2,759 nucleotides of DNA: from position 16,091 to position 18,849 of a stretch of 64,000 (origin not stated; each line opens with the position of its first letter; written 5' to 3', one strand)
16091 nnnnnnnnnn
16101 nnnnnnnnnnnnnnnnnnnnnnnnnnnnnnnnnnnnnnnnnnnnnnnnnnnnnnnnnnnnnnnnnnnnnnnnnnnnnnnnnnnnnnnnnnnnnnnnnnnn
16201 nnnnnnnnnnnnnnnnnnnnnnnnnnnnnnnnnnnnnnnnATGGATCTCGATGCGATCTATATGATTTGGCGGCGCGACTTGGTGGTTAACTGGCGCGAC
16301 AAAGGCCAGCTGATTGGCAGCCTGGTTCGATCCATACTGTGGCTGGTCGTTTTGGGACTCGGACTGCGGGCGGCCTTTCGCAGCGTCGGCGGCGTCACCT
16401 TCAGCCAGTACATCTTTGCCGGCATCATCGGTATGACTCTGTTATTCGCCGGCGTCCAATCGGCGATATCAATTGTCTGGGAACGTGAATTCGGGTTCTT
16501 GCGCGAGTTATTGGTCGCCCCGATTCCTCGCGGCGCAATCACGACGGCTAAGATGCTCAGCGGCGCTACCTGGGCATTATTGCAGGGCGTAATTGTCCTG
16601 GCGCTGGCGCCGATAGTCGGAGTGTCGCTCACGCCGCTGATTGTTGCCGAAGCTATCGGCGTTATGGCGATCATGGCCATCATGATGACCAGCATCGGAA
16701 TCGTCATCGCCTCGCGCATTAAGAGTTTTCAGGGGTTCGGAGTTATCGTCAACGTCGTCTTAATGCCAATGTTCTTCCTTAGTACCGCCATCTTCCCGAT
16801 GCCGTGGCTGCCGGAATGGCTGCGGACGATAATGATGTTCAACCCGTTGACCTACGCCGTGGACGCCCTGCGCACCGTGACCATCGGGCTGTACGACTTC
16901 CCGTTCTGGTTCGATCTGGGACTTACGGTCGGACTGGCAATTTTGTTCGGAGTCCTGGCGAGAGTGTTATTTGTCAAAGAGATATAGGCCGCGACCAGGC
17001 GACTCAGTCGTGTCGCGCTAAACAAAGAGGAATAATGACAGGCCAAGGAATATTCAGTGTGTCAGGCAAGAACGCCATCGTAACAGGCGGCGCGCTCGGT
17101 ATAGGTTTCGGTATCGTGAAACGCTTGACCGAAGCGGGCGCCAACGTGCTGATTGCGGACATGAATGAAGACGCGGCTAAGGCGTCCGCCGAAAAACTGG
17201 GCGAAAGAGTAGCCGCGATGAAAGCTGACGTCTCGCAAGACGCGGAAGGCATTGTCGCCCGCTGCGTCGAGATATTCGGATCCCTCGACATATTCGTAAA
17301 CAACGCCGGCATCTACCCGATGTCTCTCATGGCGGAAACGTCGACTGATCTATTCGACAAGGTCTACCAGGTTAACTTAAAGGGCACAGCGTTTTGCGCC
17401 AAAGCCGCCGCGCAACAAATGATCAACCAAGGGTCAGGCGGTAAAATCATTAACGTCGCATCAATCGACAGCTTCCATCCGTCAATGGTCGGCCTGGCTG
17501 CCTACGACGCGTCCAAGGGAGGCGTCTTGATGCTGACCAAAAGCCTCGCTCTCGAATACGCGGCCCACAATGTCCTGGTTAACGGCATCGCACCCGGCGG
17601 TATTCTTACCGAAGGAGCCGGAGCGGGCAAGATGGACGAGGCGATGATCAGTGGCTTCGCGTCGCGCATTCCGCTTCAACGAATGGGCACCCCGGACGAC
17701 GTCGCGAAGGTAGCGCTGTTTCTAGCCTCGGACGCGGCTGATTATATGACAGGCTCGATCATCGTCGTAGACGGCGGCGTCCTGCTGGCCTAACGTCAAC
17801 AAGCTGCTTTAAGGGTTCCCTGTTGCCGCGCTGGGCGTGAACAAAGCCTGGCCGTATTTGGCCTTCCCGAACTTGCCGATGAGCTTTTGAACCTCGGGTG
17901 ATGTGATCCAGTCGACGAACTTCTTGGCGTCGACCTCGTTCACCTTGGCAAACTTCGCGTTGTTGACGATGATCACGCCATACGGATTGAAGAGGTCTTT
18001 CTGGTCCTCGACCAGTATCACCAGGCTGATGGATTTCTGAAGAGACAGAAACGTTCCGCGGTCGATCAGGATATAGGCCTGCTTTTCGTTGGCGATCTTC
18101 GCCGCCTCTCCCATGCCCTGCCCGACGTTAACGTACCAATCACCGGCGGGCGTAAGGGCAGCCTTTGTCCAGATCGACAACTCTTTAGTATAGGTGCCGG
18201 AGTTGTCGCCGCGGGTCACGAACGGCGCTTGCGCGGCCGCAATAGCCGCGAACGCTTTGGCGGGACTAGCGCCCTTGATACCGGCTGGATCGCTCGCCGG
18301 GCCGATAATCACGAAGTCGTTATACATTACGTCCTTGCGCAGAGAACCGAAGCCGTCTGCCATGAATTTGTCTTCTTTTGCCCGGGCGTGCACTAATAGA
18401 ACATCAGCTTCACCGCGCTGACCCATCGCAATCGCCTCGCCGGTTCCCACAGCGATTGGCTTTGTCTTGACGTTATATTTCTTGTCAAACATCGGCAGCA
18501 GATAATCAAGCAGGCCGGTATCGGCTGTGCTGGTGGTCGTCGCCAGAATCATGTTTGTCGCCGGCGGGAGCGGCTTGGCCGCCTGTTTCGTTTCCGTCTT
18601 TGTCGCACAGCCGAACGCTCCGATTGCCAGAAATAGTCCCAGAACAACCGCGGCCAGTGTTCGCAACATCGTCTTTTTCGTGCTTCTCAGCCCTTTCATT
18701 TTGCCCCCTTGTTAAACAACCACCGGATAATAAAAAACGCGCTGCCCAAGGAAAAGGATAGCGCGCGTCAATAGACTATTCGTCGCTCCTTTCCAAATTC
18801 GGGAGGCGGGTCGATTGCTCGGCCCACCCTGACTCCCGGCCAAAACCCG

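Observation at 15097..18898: Two copies of a conserved structured leader RNA with terminators: candidate Moco/tungsten-cofactor riboswitches controlling tungstate transporter units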

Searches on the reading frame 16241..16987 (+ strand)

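Call 6: search_protein_families(library=pfam, proteins=[window:16241-16987:+])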
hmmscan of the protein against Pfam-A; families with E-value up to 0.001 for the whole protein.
window:16241-16987:+ (248 aa): 3 families
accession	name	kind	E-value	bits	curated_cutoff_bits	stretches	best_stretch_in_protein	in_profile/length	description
PF01061.29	ABC2_membrane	-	7.6e-33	114.3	26.9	1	6-213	3-209/211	ABC-2 type transporter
PF12698.13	ABC2_membrane_3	-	6.9e-14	52.1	31.6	1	55-240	160-345/347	ABC-2 family transporter protein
PF12679.13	ABC2_membrane_2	-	2.4e-06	27.4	27.2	1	55-246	70-280/283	ABC-2 family transporter protein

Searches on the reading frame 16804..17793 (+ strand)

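Call 6: search_protein_families(library=pfam, proteins=[window:16804-17793:+])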
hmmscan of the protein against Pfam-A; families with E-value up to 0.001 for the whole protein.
window:16804-17793:+ (329 aa): 4 families
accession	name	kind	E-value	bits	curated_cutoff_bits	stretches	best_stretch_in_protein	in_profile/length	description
PF13561.12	adh_short_C2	-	4.1e-59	200.4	27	1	97-326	2-235/236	Enoyl-(Acyl carrier protein) reductase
PF00106.31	adh_short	-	1.5e-48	165.3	26.6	1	89-272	1-187/195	short chain dehydrogenase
PF08659.16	KR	-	1.2e-06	29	22.6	1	92-204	4-125/180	KR domain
PF01073.25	3Beta_HSD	-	0.00043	19.9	22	1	92-208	1-109/280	3-beta hydroxysteroid dehydrogenase/isomerase family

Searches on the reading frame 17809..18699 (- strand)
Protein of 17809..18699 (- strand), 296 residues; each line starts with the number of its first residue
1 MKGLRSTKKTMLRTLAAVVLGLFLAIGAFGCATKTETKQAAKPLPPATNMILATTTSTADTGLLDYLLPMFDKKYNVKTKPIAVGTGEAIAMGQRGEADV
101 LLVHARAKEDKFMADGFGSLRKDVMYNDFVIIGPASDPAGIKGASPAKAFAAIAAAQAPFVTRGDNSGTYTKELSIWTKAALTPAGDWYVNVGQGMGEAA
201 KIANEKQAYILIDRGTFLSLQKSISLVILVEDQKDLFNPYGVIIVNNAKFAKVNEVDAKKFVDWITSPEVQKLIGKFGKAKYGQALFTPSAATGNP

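Call 5: search_protein_families(library=pfam, proteins=[window:17809-18699:-])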
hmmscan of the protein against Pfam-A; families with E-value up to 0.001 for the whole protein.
window:17809-18699:- (296 aa): 3 families
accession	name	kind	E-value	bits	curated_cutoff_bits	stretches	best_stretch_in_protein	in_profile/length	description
PF12849.12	PBP_like_2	-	4.9e-45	154.8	27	1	47-269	6-267/267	PBP superfamily domain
PF13531.11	SBP_bac_11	-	5.7e-11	43.1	25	1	63-278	12-225/227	Bacterial extracellular solute-binding protein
PF01547.30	SBP_bac_1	-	0.00034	21.1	26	0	187-272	237-307/307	Bacterial extracellular solute-binding protein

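Call 7: search_protein_families(library=ncbifam, proteins=[window:17809-18699:-], max_evalue=0.01)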
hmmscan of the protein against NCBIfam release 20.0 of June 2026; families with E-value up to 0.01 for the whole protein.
window:17809-18699:- (296 aa): 1 family
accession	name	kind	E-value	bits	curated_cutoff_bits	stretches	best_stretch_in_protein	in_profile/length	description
NF041772.1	tung_bind_TupA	equivalog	3.9e-65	219.8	400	1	47-293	14-264/266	tungstate ABC transporter substrate-binding protein TupA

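Call 15: find_related_loci(query=window:17809-18699:-, collection=genome_contigs, flank=2500)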
Query window:17809-18699:- (296 aa) in genome_contigs; peptide patterns used: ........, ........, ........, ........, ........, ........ (x = any residue, [..] = any of these).
42 stretches matched a pattern; 5 encode a relative of the query (tblastn E <= 1e-3); 5 distinct loci.
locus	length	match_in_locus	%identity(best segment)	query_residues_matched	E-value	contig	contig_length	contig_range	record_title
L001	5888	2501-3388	87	1-296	3e-164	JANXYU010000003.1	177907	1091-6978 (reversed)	MAG: Actinobacteria bacterium isolate GL140_3_metabat_86 GL140_3_k141_622127, whole genome shotgun sequence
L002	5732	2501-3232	49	47-291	2e-70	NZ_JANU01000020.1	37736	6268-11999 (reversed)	Caenimonas sp. SL110 SL110.Contig20, whole genome shotgun sequence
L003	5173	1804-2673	45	7-292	2e-69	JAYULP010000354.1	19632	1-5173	MAG: Polaromonas sp. isolate GFS_9371 GFS_9371_353, whole genome shotgun sequence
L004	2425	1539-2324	46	52-287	9e-70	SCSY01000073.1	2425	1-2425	MAG: Nitrospirae bacterium isolate FW300_bin.22 FW300_bin.22-41916, whole genome shotgun sequence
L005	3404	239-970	46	52-291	7e-65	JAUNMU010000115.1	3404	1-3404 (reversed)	MAG: Synergistes sp. isolate S32M_St_metabat_14 NODE_18197_length_3404_cov_20.600179, whole genome shotgun sequence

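Call 17: find_homologous_proteins(query=window:17809-18699:-)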
Query window:17809-18699:- (296 aa): 7957 proteins with E <= 0.001 among 8000 candidates; the best 120 are listed.
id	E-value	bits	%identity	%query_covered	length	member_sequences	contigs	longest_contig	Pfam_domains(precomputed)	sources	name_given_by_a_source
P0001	2.6e-189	645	100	100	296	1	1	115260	PF13531.12,PF12849.13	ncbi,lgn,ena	-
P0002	1.3e-164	564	87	100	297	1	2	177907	PF13531.12,PF12849.13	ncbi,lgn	-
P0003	8.2e-156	535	81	100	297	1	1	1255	PF13531.12,PF12849.13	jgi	jgi:tungstate transport system substrate-binding protein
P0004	5.4e-154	529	82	100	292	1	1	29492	PF13531.12,PF12849.13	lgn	-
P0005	8.6e-154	529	82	100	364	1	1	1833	PF13531.12,PF12849.13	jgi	jgi:tungstate transport system substrate-binding protein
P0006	2.4e-148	511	78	100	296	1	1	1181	PF13531.12,PF12849.13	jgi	jgi:tungstate transport system substrate-binding protein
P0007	2.1e-142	491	79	97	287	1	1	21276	PF13531.12,PF12849.13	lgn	-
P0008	5.1e-139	480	75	97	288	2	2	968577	PF13531.12,PF12849.13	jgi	-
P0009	9.0e-138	476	73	98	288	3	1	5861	PF13531.12,PF12849.13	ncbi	-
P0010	9.4e-138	476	76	96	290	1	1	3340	PF13531.12,PF12849.13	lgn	-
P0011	1.0e-137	476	77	95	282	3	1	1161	PF13531.12,PF12849.13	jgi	jgi:tungstate transport system substrate-binding protein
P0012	4.1e-135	467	75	98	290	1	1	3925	PF13531.12,PF12849.13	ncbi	-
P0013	4.5e-133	461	71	98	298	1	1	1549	PF13531.12,PF12849.13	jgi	jgi:tungstate transport system substrate-binding protein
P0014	2.7e-132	458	73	98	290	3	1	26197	PF13531.12,PF12849.13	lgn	-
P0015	9.6e-128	443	69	99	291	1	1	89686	PF13531.12,PF12849.13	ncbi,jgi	jgi:tungstate transport system substrate-binding protein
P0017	8.3e-126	437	69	96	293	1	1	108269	PF13531.12,PF12849.13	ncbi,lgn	-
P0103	1.5e-90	321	59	82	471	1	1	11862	PF13531.12,PF00174.26,PF12849.13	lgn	-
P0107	2.0e-90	321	61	82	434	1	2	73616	PF13531.12,PF00174.26,PF12849.13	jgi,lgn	-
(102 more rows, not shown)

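Call 18: find_encoding_contigs(protein=P0001, flank=1000, max_places=3)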
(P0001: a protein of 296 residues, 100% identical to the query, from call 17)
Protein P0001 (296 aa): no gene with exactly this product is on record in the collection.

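Call 20: find_related_loci(query=A1, collection=metagenome_contigs, flank=3000)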
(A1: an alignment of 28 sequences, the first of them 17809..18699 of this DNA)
Query A1 (296 aa) in metagenome_contigs; peptide patterns used: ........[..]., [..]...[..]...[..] (x = any residue, [..] = any of these).
600 stretches matched a pattern (row limit reached: there are more); 553 encode a relative of the query (tblastn E <= 1e-3); the best 80 are kept; 80 distinct loci.
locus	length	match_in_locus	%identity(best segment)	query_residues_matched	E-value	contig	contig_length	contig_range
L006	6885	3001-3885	51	4-295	3e-96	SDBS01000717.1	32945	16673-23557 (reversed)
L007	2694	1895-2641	59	49-296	3e-98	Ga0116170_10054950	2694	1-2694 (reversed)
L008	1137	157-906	58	43-291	1e-103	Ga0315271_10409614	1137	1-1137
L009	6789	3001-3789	58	30-291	6e-95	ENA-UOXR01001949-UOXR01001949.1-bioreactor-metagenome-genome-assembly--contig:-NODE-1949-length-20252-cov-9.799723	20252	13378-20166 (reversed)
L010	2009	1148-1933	57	30-291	5e-99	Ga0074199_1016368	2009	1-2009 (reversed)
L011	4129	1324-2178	54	4-291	6e-94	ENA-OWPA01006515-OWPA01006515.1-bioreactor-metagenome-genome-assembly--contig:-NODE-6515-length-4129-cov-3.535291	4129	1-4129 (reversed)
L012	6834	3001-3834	54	13-291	3e-93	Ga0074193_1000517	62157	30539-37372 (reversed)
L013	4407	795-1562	58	39-291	2e-93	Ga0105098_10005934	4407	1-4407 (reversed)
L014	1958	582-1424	52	2-289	2e-97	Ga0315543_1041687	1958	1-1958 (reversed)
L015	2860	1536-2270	60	50-292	7e-95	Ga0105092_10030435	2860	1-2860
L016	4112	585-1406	54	19-291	2e-92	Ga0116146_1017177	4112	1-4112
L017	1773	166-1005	49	12-291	1e-95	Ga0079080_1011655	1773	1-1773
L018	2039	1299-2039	57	44-289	7e-94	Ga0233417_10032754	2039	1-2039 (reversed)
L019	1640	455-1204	56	44-291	7e-95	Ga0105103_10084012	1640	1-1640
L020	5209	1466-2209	58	46-291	4e-89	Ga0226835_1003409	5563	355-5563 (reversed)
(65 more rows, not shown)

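Call 38: find_encoding_contigs(protein=P0004, flank=5000, max_places=1)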
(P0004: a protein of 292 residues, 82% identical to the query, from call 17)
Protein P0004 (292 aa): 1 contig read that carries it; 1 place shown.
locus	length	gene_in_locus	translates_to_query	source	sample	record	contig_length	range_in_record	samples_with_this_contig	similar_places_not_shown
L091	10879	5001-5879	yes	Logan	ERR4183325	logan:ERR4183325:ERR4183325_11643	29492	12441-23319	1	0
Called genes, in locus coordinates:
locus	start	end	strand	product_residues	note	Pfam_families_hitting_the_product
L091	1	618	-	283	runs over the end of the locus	PF00753:Lactamase_B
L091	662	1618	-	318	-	-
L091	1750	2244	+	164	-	PF02674:Colicin_V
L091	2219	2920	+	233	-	PF00702:Hydrolase, PF13419:HAD_2, PF13242:Hydrolase_like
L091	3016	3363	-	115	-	PF01541:GIY-YIG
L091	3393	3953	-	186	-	PF01169:GDT1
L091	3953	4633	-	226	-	PF01479:S4 (weak), PF00849:PseudoU_synth_2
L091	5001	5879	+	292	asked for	PF12849:PBP_like_2, PF13531:SBP_bac_11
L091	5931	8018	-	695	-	PF01590:GAF (faint), PF03924:CHASE, PF13185:GAF_2 (faint), PF13492:GAF_3 (faint), PF00990:GGDEF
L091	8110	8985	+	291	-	PF00005:ABC_tran, PF13304:AAA_21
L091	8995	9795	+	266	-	PF12679:ABC2_membrane_2, PF12730:ABC2_membrane_4 (weak), PF13346:ABC2_membrane_5 (weak)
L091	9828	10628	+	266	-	PF12679:ABC2_membrane_2, PF01061:ABC2_membrane (weak), PF10920:DUF2705 (weak), PF12698:ABC2_membrane_3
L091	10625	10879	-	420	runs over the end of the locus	PF01676:Metalloenzyme, PF10143:PhosphMutase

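Call 39: find_encoding_contigs(protein=P0008, flank=5000, max_places=1)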
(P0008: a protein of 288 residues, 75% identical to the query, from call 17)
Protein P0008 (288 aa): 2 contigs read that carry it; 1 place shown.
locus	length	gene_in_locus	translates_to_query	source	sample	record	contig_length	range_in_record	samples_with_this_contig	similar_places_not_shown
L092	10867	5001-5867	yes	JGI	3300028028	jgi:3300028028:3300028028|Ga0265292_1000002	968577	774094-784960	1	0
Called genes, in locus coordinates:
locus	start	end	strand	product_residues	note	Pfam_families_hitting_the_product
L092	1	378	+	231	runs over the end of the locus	PF13507:GATase_5, PF01965:DJ-1_PfpI, PF07685:GATase_3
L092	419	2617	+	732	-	PF18072:FGAR-AT_linker, PF00586:AIRS, PF02769:AIRS_C, PF00586:AIRS, PF02769:AIRS_C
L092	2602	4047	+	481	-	PF00310:GATase_2 (faint), PF13230:GATase_4 (faint), PF13522:GATase_6, PF13537:GATase_7, PF00156:Pribosyltran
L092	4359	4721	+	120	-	-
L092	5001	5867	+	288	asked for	PF12849:PBP_like_2, PF13531:SBP_bac_11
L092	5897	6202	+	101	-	PF03459:TOBE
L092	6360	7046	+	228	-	PF00174:Oxidored_molyb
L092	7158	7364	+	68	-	PF09957:VapB_antitoxin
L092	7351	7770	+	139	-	PF01850:PIN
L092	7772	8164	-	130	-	PF24709:DUF7670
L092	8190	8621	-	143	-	PF06146:PsiE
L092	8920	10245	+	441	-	PF00432:Prenyltrans (faint), PF13243:SQHop_cyclase_C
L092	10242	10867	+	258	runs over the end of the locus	PF28005:SCO2322 (weak)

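Call 40: find_encoding_contigs(protein=P0015, flank=5000, max_places=1)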
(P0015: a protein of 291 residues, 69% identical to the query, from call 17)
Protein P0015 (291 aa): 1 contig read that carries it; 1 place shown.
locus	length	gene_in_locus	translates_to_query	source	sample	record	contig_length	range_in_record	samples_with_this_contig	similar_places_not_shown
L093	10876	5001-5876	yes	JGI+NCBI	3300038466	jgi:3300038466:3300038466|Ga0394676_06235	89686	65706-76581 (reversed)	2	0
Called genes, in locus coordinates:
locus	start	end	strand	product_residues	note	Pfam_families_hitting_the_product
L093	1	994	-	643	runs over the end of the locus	PF00122:E1-E2_ATPase, PF00702:Hydrolase, PF08282:Hydrolase_3 (faint)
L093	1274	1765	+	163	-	PF01957:NfeD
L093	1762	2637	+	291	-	PF01145:Band_7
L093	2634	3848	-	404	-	PF02687:FtsX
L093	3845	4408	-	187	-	PF00005:ABC_tran, PF13304:AAA_21 (faint)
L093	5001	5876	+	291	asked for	PF12849:PBP_like_2, PF13531:SBP_bac_11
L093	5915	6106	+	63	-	-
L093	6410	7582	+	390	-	PF00989:PAS, PF13188:PAS_8 (weak), PF08448:PAS_4, PF13426:PAS_9, PF08447:PAS_3 (weak), PF00512:HisKA, PF02518:HATPase_c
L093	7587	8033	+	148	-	PF00072:Response_reg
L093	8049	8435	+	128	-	PF00072:Response_reg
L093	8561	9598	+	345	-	PF24568:CC_PcsB, PF01551:Peptidase_M23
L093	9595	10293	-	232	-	PF01479:S4 (faint), PF00849:PseudoU_synth_2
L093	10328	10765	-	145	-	PF06210:DUF1003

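Call 41: find_encoding_contigs(protein=P0017, flank=5000, max_places=1)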
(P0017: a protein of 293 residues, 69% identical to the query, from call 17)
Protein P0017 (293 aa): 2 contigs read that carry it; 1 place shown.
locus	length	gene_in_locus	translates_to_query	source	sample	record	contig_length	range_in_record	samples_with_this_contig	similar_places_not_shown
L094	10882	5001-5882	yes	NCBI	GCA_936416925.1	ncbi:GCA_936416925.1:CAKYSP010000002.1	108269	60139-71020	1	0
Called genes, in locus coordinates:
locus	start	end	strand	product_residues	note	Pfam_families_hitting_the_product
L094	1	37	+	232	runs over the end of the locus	PF00702:Hydrolase, PF13419:HAD_2, PF13242:Hydrolase_like (weak)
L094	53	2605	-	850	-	PF00690:Cation_ATPase_N, PF00122:E1-E2_ATPase, PF00702:Hydrolase, PF13246:Cation_ATPase, PF00689:Cation_ATPase_C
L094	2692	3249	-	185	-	PF01169:GDT1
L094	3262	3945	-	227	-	PF01479:S4, PF00849:PseudoU_synth_2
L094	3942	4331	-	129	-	PF01625:PMSR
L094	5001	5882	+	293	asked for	PF12849:PBP_like_2, PF13531:SBP_bac_11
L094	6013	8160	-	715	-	PF03924:CHASE, PF00990:GGDEF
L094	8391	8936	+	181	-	-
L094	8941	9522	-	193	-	PF01161:PBP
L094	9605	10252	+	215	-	PF02607:B12-binding_2 (weak), PF02310:B12-binding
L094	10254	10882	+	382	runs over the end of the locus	PF12704:MacB_PCD, PF02687:FtsX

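Call 49: search_solved_structures(query=window:17809-18699:-, show_alignments=2)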
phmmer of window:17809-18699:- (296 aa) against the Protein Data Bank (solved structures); distinct sequences matched with E-value up to 0.001: 5.
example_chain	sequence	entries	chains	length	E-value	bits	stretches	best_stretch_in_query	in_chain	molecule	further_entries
3lr1_A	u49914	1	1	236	1.4e-74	254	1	50-275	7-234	Tungstate ABC transporter, periplasmic tungstate-binding protein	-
5my5_A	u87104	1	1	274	7.1e-66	225.5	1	45-291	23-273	ABC transporter periplasmic substrate-binding protein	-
3muq_A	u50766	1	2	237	1.9e-62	214.2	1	48-277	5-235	uncharacterized conserved protein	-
3kn3_A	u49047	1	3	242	2.2e-49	171.4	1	47-277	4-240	PUTATIVE PERIPLASMIC PROTEIN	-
3cvg_A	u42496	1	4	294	1.9e-08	37.1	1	124-290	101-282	Putative metal binding protein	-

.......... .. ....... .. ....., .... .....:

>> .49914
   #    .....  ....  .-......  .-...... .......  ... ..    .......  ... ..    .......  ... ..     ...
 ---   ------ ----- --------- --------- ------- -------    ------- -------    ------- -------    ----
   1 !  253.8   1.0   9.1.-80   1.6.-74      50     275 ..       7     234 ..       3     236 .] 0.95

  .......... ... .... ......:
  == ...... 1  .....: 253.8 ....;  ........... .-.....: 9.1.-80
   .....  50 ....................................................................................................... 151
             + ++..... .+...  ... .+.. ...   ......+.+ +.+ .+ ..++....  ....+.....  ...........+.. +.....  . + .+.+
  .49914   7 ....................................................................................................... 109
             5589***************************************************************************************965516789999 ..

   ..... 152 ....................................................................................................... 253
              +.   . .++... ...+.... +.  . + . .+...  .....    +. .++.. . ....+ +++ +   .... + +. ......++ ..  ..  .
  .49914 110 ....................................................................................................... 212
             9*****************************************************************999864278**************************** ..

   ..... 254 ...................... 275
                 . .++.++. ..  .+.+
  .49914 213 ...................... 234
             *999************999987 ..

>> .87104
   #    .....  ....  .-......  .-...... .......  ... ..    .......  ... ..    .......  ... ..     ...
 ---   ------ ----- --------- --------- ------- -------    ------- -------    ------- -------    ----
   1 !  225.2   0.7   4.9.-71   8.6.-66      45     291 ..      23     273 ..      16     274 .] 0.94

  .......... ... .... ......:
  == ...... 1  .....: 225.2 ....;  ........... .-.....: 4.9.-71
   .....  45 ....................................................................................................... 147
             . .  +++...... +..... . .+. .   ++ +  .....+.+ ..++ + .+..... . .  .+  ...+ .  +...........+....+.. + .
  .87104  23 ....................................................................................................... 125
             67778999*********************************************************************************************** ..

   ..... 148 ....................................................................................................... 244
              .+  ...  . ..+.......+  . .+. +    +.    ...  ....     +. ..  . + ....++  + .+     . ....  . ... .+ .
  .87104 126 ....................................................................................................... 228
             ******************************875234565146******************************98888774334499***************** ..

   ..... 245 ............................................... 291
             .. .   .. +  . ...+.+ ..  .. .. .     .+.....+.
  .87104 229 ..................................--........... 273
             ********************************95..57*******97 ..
